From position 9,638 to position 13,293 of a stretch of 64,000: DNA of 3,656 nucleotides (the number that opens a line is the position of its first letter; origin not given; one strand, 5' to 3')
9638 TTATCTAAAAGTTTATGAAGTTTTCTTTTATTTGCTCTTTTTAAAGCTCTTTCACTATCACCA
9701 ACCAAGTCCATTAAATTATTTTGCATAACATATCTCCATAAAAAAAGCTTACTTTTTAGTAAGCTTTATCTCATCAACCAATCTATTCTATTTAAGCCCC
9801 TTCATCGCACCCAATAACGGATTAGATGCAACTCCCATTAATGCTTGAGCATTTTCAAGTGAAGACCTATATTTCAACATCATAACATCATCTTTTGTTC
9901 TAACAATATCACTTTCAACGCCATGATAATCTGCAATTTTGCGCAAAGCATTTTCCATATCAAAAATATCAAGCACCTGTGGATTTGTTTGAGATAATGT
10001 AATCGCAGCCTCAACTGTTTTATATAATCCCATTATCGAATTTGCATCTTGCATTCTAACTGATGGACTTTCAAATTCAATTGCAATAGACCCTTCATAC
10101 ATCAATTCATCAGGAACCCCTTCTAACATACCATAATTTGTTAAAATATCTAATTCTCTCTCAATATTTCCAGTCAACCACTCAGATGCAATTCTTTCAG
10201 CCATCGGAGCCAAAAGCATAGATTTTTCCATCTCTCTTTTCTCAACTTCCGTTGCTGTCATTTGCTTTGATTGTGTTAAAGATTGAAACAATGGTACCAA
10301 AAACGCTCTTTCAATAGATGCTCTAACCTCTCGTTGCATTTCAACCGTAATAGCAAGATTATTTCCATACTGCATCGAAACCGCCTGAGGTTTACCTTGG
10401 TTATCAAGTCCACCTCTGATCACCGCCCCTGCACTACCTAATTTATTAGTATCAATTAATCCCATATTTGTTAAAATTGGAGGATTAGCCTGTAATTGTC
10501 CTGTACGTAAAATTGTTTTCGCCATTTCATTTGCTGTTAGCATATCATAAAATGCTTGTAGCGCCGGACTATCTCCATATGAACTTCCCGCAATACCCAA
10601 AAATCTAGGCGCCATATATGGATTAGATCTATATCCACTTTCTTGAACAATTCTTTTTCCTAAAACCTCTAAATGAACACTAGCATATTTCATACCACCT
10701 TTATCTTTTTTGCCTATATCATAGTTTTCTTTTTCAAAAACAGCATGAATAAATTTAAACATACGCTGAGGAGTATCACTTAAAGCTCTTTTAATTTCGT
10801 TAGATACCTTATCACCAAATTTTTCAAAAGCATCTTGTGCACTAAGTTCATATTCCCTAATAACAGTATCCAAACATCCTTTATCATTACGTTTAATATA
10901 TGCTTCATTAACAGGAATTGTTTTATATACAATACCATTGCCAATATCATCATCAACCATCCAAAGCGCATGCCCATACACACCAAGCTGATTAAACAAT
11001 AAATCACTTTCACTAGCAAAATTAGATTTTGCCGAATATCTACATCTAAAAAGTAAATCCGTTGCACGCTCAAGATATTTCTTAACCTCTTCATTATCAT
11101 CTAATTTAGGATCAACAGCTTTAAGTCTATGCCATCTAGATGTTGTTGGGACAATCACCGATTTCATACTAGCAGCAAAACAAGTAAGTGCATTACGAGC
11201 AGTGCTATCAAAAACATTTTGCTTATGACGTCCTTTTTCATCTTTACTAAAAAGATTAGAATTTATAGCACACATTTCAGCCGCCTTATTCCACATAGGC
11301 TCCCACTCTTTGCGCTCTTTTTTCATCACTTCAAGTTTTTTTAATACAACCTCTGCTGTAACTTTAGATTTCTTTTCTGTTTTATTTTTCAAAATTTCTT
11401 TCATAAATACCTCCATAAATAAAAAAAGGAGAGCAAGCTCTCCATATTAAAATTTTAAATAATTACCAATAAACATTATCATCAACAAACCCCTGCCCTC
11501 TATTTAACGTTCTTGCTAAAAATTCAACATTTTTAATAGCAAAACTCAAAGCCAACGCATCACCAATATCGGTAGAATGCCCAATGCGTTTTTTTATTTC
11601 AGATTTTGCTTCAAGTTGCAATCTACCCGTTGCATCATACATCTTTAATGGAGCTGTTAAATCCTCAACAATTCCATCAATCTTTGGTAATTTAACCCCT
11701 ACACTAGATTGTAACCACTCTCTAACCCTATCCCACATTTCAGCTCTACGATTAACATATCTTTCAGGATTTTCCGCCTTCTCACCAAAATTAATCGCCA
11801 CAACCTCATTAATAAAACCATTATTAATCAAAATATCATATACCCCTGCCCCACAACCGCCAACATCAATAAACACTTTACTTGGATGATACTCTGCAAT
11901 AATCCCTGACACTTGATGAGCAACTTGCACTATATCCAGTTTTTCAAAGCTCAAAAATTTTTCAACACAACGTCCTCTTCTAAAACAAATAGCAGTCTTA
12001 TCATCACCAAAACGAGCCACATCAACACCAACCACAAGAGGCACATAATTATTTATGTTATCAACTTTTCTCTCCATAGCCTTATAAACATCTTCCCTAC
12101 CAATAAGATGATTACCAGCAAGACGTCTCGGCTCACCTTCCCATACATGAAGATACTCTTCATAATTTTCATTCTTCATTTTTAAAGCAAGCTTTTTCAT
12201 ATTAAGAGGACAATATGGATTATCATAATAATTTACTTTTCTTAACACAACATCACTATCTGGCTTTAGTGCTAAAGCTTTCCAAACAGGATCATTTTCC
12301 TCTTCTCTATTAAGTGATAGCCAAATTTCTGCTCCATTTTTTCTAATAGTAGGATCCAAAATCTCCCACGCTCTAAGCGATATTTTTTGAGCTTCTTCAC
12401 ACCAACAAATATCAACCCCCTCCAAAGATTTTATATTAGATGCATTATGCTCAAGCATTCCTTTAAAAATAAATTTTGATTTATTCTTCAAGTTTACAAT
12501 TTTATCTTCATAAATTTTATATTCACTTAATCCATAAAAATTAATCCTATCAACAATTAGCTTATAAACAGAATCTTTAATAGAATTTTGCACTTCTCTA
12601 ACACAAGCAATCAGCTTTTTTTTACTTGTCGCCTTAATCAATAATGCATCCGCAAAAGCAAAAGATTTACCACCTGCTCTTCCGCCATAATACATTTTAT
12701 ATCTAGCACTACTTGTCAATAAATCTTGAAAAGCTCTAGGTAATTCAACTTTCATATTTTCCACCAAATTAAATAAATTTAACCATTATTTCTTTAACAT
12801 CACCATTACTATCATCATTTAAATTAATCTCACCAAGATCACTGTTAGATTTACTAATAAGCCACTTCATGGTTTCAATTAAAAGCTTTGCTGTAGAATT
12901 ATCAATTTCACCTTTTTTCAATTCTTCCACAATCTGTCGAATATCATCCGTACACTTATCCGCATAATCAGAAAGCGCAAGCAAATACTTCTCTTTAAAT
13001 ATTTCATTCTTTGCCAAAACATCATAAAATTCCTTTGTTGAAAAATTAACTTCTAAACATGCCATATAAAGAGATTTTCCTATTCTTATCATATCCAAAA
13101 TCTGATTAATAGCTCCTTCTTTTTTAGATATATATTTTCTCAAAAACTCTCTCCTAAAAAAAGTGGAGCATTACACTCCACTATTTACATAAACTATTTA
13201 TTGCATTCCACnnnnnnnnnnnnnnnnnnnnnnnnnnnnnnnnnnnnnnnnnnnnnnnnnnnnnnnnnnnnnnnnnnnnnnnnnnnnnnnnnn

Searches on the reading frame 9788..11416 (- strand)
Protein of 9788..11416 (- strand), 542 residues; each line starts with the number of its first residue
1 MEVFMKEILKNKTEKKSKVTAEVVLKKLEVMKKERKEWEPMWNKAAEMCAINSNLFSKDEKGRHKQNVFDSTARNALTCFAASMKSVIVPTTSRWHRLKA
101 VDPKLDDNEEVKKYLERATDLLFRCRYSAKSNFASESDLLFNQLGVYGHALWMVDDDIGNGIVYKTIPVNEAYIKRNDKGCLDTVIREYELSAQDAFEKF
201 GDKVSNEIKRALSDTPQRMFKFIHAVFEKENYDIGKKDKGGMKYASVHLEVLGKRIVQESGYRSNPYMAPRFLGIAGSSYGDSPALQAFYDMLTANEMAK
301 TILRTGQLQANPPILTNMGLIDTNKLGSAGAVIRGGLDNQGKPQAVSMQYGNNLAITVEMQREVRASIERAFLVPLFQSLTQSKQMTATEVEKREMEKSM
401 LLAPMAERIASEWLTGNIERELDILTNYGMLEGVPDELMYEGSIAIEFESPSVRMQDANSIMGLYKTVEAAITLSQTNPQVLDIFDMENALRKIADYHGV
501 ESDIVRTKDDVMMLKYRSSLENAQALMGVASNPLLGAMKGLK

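Call 6: search_protein_families(library=pfam, proteins=[window:9788-11416:-], max_evalue=0.01)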
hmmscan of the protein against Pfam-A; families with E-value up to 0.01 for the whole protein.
window:9788-11416:- (542 aa): 1 family
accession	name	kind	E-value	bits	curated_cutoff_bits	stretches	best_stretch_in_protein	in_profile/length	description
PF12236.14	Head-tail_con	-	2.3e-99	333.5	27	1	25-505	5-489/489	Bacteriophage head to tail connecting protein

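Call 15: search_dna_similar(query=window:9788-11416:-, collection=phages, mode=protein, max_evalue=1e-10, max_rows=25)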
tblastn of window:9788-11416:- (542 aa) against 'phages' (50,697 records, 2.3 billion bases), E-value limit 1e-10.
Records with a match: 237; places in all: 237; records where one place covers at least 80% of the query: 178.
Best place of each record, by identity: <60% 237.
By first word of the organism name: Vibrio 95; Pelagibacter 23; Pseudomonas 16; Escherichia 15; Liberibacter 12; Salmonella 12; Caudoviricetes 11; Burkholderia 5; Bordetella 5; Acinetobacter 5; and 19 more.
By host as written in the record: - 93; Candidatus Pelagibacter ubique HTCC1062 14; Vibrio cholerae 2095 9; Vibrio cholerae 7; Pseudomonas aeruginosa PA14 5; Vibrio splendidus 5; Candidatus Pelagibacter sp. HTCC1062 4; Escherichia coli O157:H7 4; and 69 more.
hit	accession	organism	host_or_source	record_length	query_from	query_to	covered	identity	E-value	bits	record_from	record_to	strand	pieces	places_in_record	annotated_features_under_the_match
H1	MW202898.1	Caudoviricetes sp.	Manatee Spring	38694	38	515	88%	36.9%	6e-89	305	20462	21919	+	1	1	head to tail connecting protein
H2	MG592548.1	Vibrio phage 1.182.O._10N.286.46.E1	Vibrio breoganii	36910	9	515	94%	32.2%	5e-71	253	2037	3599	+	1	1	head to tail connecting protein | hypothetical protein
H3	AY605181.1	Burkholderia phage BcepC6B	-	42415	38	509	87%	34.1%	3e-75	265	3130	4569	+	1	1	g05: gp05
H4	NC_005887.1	Burkholderia phage BcepC6B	Burkholderia cepacia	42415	38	509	87%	34.1%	3e-75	265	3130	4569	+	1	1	head-tail adaptor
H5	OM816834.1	Stenotrophomonas phage vB_SmeS_BUCT708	Stenotrophomonas maltophilia BUCT708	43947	38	511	87%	33.8%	2e-81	283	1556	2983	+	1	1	head-tail adapter protein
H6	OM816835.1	Stenotrophomonas phage vB_SmeS_BUCT709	Stenotrophomonas maltophilia BUCT709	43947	38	511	87%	33.8%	2e-81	283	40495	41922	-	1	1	portal protein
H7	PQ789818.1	Burkholderia phage vB_E332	Burkholderia sp.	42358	38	510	87%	33.8%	9e-75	264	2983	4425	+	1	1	portal protein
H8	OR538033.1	Ralstonia phage C22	Ralstonia sp. RS3/1-1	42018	38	528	91%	31.4%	2e-67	243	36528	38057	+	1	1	hypothetical protein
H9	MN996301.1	Ralstonia phage RpY1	Ralstonia solanacearum SL341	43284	38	528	91%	31.3%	1e-66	240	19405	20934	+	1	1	hypothetical protein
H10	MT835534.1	Bacteriophage sp.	human fecal samples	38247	38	511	87%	32.3%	4e-59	218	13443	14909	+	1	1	record has no annotation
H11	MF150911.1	Ralstonia phage DU_RP_II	Ralstonia solanacearum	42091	38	528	91%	31.1%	3e-66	239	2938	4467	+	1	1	head-tail connector protein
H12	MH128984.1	Burkholderia phage vB_BmuP_KL4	-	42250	38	511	87%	32.0%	5e-70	250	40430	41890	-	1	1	hypothetical protein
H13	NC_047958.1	Burkholderia phage vB_BmuP_KL4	-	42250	38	511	87%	32.0%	5e-70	250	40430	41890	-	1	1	head-tail adaptor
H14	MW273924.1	Pelagibacter phage HTVC100P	Candidatus Pelagibacter sp. HTCC7211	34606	38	509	87%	31.2%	1e-62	228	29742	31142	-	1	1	head-tail connector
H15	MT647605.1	Pelagibacter phage Lederberg EXVC029P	Candidatus Pelagibacter ubique HTCC1062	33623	38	511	87%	31.0%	3e-60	221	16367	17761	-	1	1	putative head-tail connector protein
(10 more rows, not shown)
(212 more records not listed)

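Call 16: get_annotated_region(hit=H4, flank=12000)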
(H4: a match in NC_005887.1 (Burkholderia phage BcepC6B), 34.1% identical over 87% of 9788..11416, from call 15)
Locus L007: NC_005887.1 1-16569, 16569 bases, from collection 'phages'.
description: Burkholderia phage BcepC6B, complete genome.
organism: Burkholderia phage BcepC6B (NCBI taxid 2883949)
taxonomy: Viruses; Duplodnaviria; Heunggongvirae; Uroviricota; Caudoviricetes; Ryyoungvirus; Ryyoungvirus bcepC6B
host: Burkholderia cepacia; source: -; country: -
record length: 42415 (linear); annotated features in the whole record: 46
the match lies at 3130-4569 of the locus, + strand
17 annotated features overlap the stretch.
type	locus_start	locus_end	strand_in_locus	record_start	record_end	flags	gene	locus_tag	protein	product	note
CDS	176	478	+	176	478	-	-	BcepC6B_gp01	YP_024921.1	transcriptional repressor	gp01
CDS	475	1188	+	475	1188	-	-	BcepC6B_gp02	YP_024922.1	terminase small subunit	gp02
CDS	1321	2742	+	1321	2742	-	-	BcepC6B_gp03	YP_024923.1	TerL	gp03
CDS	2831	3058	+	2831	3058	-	-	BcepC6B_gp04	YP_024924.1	hypothetical protein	gp04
CDS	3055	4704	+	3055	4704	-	-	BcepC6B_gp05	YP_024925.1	head-tail adaptor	similar to Bordetella phage BPP-1 (Bbp21); gp05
CDS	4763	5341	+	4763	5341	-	-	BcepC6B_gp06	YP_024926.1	hypothetical protein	similar to Bordetella phage BPP-1 (Bbp20); gp06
CDS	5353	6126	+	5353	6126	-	-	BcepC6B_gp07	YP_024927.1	hypothetical protein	gp07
CDS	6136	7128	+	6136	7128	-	-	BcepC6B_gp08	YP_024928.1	major head protein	similar to Bordetella phage BPP-1 (Bbp17); gp08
CDS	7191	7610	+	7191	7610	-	-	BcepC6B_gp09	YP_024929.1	hypothetical protein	similar to Bordetella phage BPP-1 (Bbp16); gp09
CDS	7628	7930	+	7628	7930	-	-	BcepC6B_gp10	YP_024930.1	hypothetical protein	gp10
CDS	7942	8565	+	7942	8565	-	-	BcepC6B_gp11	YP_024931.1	tail protein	similar to Bordetella phage BPP-1 (Bbp14); gp11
CDS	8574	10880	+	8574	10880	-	-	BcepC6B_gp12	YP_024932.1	tail protein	similar to Bordetella phage BPP-1 (Bbp13); gp12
CDS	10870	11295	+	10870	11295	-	-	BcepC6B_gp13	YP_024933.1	hypothetical protein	gp13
CDS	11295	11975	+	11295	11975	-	-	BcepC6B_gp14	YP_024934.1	hypothetical protein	similar to Bordetella phage BPP-1 (Bbp12); gp14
CDS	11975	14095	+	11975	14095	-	-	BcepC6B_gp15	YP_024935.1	head protein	gp15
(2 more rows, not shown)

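Call 17: get_annotated_region(hit=H1, flank=12000)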
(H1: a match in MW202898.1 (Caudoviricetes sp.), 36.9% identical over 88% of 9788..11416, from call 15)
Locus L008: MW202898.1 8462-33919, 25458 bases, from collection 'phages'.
description: Podoviridae sp. isolate ct8d5349, complete genome.
organism: Caudoviricetes sp. (NCBI taxid 2832643)
taxonomy: Viruses; Duplodnaviria; Heunggongvirae; Uroviricota; Caudoviricetes
host: -; source: Manatee Spring; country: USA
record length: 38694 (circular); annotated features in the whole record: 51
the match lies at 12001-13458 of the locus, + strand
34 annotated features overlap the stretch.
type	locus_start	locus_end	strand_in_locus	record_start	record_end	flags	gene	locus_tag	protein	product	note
CDS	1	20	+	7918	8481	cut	-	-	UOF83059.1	hypothetical protein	-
CDS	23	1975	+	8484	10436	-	-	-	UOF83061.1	DNA polymerase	-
CDS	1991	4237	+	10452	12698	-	-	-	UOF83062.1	virulence associated protein E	-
CDS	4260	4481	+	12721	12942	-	-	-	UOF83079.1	hypothetical protein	-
CDS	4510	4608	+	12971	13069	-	-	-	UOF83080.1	hypothetical protein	-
CDS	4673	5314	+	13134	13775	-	-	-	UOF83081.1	bone morphogenetic protein 1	-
CDS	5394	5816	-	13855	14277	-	-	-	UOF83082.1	hypothetical protein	-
CDS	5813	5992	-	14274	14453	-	-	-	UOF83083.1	hypothetical protein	-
CDS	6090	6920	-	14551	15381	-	-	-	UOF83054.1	putative streptomycin biosynthesis operon possible regulatory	-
CDS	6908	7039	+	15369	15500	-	-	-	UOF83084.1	hypothetical protein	-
CDS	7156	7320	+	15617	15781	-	-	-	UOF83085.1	hypothetical protein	-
CDS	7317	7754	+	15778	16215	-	-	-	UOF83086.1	hypothetical protein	-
CDS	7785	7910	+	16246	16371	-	-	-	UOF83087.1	hypothetical protein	-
CDS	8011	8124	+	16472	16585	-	-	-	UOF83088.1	hypothetical protein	-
CDS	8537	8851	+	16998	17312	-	-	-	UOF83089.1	zinc finger protein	-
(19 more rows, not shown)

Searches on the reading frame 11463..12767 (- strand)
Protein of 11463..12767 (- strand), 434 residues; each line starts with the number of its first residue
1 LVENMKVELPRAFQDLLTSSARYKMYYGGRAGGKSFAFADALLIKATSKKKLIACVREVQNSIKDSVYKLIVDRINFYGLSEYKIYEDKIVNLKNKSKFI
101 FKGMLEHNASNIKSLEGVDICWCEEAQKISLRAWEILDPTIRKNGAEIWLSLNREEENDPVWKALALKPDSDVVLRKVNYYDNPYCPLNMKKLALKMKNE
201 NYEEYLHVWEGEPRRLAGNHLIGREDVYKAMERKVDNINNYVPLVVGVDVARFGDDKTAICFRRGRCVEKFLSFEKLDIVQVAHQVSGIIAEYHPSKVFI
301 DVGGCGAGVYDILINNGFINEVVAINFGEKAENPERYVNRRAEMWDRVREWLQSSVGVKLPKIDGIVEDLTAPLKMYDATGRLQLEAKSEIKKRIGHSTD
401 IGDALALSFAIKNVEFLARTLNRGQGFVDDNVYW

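Call 6: search_protein_families(library=pfam, proteins=[window:11463-12767:-], max_evalue=0.01)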
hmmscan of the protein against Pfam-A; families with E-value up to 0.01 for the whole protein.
window:11463-12767:- (434 aa): 2 families
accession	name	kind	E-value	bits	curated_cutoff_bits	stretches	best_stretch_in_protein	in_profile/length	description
PF04466.19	Terminase_3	-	1.5e-34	119.8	23.2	1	21-212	2-201/201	Phage terminase large subunit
PF03237.21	Terminase_6N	-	0.00022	21.4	22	1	25-129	1-108/215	Terminase large subunit, T4likevirus-type, N-terminal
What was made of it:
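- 11463..13143 (-): Large terminase (11463-12767) and Sf6-type small terminase (12769-13143). call 6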

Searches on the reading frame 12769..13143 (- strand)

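Call 6: search_protein_families(library=pfam, proteins=[window:12769-13143:-], max_evalue=0.01)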
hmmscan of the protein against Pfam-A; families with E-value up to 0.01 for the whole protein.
window:12769-13143:- (124 aa): 1 family
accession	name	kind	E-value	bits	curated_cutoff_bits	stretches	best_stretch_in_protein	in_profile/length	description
PF20901.3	Sf6_terminase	-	8e-11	42.4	27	1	11-100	5-95/106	Bacteriophage Sf6, terminase small subunit-like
